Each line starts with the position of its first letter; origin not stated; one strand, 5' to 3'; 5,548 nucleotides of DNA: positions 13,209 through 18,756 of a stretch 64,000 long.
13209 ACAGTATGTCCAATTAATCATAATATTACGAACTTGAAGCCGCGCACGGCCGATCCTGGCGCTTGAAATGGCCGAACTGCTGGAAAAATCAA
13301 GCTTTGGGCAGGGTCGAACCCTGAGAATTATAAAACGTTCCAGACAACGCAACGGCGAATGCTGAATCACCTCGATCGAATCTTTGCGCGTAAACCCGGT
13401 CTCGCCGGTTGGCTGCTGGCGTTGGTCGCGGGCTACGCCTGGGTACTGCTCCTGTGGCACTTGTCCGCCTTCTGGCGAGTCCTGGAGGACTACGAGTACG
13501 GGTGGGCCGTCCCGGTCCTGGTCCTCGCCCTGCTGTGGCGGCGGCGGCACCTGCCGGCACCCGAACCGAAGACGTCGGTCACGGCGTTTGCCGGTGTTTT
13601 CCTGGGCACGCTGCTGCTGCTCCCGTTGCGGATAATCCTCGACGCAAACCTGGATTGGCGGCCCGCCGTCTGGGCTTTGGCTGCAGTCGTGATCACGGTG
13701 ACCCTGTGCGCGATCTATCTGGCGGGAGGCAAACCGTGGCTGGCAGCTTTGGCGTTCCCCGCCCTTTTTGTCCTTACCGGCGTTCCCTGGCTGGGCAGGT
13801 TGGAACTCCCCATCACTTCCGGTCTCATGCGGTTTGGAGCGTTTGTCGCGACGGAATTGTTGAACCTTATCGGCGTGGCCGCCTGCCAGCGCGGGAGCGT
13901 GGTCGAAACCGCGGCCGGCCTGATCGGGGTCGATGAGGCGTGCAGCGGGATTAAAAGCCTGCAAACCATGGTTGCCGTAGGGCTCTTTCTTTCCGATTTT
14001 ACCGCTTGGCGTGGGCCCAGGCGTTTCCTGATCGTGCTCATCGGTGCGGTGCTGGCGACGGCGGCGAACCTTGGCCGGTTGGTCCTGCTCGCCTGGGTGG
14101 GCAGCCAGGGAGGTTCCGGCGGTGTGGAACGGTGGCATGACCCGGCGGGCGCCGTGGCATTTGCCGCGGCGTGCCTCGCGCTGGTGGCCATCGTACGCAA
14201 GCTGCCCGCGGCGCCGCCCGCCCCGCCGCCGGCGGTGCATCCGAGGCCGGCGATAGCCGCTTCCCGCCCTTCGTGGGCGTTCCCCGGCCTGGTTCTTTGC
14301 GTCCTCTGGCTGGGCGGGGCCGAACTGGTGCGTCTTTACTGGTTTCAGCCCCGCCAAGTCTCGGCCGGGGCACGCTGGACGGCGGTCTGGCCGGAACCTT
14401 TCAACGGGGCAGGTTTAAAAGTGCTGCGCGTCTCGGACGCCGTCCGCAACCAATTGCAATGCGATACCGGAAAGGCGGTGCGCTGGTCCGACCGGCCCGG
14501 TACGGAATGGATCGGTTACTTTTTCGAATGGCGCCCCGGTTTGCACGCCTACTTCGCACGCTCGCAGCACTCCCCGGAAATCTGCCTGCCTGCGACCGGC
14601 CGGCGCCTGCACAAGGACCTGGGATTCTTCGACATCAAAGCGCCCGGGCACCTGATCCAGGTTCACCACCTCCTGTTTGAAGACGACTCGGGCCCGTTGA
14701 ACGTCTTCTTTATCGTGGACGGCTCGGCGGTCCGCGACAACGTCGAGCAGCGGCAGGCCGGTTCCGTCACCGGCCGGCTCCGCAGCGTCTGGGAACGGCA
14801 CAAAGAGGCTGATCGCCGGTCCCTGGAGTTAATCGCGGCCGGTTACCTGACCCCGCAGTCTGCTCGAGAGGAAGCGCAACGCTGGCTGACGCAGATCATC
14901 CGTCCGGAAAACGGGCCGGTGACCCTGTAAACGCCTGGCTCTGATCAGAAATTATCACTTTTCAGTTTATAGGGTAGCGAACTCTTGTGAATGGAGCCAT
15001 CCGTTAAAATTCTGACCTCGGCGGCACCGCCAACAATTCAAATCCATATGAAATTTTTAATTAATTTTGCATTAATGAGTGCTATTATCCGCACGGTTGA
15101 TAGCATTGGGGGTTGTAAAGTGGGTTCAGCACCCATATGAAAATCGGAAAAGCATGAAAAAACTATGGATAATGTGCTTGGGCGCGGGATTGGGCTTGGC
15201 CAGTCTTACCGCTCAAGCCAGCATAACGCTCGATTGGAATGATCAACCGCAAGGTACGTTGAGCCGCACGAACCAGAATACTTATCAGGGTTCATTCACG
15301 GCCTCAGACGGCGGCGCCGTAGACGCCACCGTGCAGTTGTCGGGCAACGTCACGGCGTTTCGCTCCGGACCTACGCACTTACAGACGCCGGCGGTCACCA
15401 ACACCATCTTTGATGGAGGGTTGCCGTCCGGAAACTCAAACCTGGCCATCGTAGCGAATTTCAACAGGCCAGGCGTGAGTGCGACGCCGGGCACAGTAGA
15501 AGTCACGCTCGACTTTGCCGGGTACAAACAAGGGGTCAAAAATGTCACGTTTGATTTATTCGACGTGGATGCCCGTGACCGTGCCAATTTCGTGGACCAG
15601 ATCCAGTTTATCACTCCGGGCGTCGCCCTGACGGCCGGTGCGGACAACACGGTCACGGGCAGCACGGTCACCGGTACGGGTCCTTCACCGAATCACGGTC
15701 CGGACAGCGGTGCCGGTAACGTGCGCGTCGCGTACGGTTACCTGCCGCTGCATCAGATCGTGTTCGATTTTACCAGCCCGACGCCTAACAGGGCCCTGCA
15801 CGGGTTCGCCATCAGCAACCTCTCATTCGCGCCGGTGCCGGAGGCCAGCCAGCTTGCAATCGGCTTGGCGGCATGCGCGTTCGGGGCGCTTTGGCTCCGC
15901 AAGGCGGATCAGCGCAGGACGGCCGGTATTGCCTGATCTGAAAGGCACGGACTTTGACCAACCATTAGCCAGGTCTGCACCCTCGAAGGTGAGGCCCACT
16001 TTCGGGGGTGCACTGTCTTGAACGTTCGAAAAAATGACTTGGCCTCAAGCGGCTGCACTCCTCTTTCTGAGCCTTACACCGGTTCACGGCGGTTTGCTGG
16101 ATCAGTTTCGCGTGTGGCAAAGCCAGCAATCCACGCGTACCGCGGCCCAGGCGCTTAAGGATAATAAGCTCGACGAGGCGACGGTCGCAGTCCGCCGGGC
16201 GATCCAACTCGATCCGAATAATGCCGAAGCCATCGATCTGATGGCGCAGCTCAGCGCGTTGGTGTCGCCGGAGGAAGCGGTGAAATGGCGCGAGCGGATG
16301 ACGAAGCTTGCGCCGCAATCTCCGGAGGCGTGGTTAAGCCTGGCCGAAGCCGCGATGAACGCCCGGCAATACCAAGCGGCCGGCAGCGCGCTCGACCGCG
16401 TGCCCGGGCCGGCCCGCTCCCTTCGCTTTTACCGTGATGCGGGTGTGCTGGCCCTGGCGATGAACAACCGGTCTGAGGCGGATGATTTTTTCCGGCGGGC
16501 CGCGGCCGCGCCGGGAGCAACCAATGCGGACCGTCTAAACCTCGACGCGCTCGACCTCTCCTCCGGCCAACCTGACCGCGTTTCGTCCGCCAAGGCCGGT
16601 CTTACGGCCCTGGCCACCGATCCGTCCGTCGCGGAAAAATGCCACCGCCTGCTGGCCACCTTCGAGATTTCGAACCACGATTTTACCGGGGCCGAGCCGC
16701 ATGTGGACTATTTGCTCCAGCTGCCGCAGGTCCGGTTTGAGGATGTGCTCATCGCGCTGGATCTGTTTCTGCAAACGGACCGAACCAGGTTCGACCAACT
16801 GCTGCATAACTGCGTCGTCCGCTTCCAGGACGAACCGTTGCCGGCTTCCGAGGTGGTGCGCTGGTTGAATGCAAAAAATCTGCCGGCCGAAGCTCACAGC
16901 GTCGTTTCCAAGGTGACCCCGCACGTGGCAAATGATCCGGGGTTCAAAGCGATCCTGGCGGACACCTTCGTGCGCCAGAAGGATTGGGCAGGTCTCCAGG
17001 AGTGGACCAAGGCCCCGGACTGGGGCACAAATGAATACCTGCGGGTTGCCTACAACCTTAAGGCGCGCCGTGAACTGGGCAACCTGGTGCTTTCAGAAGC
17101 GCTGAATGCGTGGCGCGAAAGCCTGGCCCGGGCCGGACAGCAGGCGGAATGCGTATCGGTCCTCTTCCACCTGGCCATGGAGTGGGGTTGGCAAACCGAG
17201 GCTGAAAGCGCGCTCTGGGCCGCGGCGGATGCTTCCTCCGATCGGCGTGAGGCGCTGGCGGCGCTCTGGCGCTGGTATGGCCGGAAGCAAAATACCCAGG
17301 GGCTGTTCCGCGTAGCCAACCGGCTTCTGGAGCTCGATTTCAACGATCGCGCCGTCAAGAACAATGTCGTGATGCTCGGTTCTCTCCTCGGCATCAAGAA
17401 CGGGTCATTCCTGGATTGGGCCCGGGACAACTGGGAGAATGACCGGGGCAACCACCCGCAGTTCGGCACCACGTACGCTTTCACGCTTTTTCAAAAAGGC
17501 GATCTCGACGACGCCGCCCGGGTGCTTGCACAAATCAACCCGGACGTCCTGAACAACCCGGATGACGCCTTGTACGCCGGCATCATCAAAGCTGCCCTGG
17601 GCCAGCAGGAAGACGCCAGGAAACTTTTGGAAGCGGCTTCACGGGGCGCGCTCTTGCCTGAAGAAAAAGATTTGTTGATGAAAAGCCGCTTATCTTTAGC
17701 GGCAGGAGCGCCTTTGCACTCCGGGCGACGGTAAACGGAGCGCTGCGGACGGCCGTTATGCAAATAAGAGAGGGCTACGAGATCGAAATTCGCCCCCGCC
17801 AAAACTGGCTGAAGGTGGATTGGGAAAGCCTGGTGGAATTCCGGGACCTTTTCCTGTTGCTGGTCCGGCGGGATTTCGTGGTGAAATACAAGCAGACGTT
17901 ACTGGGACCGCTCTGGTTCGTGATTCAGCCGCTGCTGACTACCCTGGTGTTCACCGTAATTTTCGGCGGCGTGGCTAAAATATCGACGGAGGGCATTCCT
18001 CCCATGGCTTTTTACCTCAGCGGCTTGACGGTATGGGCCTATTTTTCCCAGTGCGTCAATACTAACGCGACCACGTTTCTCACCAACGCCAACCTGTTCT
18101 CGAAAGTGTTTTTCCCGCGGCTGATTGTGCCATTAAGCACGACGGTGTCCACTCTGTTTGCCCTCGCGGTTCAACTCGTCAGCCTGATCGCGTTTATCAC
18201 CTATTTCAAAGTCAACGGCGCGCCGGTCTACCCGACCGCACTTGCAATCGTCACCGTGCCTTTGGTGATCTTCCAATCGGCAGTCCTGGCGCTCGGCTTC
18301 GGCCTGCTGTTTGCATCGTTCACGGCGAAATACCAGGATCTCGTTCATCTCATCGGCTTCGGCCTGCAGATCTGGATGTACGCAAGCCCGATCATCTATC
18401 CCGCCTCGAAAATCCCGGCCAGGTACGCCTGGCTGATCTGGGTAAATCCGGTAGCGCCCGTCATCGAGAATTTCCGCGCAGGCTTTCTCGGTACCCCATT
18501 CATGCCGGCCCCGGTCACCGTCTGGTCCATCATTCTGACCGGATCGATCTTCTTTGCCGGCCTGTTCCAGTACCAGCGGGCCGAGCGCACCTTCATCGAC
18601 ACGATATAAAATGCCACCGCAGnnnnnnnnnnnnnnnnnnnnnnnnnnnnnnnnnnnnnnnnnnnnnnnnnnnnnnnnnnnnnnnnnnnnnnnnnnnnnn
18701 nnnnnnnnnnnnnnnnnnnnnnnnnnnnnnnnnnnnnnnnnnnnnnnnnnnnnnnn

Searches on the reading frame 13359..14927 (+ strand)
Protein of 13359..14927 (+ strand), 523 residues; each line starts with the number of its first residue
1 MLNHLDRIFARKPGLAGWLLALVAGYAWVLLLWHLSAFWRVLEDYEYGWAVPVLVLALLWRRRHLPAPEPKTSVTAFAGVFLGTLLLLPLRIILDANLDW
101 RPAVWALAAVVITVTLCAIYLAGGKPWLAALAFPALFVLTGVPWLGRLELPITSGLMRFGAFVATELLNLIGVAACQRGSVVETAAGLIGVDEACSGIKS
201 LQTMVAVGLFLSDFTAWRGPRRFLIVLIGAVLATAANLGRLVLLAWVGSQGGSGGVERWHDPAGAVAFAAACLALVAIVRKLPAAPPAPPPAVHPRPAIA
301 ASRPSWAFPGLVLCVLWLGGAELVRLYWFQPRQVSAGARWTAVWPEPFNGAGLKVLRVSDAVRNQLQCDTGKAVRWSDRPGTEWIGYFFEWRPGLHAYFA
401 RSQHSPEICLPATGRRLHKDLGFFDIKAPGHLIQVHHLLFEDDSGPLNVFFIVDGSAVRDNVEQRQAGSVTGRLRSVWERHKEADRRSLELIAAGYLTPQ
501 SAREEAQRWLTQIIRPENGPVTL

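Call 8: search_protein_families(library=pfam, proteins=[window:13359-14927:+], max_evalue=0.01)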
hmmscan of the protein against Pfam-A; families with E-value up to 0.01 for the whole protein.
window:13359-14927:+ (523 aa): 1 family
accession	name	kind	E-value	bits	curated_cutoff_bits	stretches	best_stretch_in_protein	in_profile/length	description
PF09721.15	Exosortase_EpsH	-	1.1e-35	123.7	25.7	1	22-280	4-252/254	Transmembrane exosortase (Exosortase_EpsH)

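Call 9: search_protein_families(library=ncbifam, proteins=[window:13359-14927:+], max_evalue=0.01)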
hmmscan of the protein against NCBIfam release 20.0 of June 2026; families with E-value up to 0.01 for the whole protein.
window:13359-14927:+ (523 aa): 14 families
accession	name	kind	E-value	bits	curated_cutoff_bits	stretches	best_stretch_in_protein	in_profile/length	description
TIGR03109.2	exosort_XrtA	exception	3.1e-24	85.8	208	1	20-280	6-257/261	exosortase A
TIGR02602.1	8TM_EpsH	subfamily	2.9e-23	82.7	105.55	1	39-278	4-236/241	exosortase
TIGR04152.1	exosort_VPLPA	exception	1.4e-21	77.1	400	1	41-419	6-385/486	VPLPA-CTERM-specific exosortase XrtD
NF038142.1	exosort_XrtW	exception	2.2e-19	69.2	425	1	21-253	9-235/494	exosortase W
NF035943.2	exosort_XrtV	exception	1e-15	57.8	313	1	107-278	89-262/270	exosortase V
TIGR04178.1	exo_archaeo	signature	5.1e-14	52.3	23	1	191-281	3-94/97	exosortase/archaeosortase family protein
NF033464.1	cyanoexo_CrtC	exception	5.3e-11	42.6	225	1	155-273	147-265/278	cyanoexosortase C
TIGR04151.1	exosort_VPDSG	exception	2.3e-09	37.1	300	1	15-277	30-294/306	VPDSG-CTERM-specific exosortase XrtC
TIGR04156.1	cyanoexo_CrtB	exception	5e-09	36.1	300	1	107-280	90-264/280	cyanoexosortase B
TIGR04476.1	exosort_XrtN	exception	1e-07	31.4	200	1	50-278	32-242/406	exosortase N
TIGR03763.1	cyanoexo_CrtA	exception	1.7e-07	31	150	1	55-276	42-252/260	cyanoexosortase A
TIGR03113.1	exosort_XrtB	exception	3.5e-07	30.1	275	1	36-278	21-260/268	exosortase B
TIGR04489.1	exosort_XrtO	exception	4.7e-05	22.4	250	1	69-284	50-260/451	exosortase O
NF033770.1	exosort_XrtT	exception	0.00065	18.4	250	1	156-289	136-274/472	exosortase T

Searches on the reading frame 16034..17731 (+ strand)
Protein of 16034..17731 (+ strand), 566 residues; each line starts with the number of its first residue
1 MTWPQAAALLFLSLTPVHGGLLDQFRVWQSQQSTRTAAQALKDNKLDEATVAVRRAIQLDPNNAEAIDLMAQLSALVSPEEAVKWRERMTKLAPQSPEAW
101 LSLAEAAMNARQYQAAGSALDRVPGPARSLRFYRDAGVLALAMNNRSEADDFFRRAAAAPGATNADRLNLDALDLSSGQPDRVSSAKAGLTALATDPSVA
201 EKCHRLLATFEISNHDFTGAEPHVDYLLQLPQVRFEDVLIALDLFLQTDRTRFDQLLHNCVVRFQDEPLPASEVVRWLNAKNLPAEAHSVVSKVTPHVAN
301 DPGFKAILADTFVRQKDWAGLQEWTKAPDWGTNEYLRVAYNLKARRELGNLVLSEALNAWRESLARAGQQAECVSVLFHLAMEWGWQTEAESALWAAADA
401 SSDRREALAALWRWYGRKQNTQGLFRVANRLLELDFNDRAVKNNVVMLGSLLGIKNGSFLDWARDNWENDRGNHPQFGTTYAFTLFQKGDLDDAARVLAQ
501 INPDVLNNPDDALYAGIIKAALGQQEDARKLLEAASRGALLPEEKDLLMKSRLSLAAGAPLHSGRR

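Call 20: search_protein_families(library=pfam, proteins=[window:16034-17731:+], max_evalue=0.001)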
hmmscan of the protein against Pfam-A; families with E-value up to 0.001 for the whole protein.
window:16034-17731:+ (566 aa): 6 families
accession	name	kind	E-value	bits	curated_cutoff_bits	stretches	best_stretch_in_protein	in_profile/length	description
PF14559.12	TPR_19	-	7.6e-10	39.4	25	0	87-126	15-54/68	Tetratricopeptide repeat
PF07719.23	TPR_2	-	7.8e-06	26.1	27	0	40-63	11-34/34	Tetratricopeptide repeat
PF13431.12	TPR_17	-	1.6e-05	25.2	24.4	0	90-116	6-32/34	Tetratricopeptide repeat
PF13428.12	TPR_14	-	4e-05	24.3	23.5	0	79-105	17-43/44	Tetratricopeptide repeat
PF12895.13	ANAPC3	-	4.5e-05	24.1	27.2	0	44-122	3-81/82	Anaphase-promoting complex, cyclosome, subunit 3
PF13414.12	TPR_11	-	9.3e-05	22.5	26.8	0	44-66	8-30/42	TPR repeat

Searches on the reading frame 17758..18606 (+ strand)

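Call 20: search_protein_families(library=pfam, proteins=[window:17758-18606:+], max_evalue=0.001)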
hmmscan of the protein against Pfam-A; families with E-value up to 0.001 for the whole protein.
window:17758-18606:+ (283 aa): 1 family
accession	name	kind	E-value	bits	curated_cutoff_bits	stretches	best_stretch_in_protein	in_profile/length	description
PF01061.29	ABC2_membrane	-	3.1e-20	73.1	26.9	1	32-243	3-210/211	ABC-2 type transporter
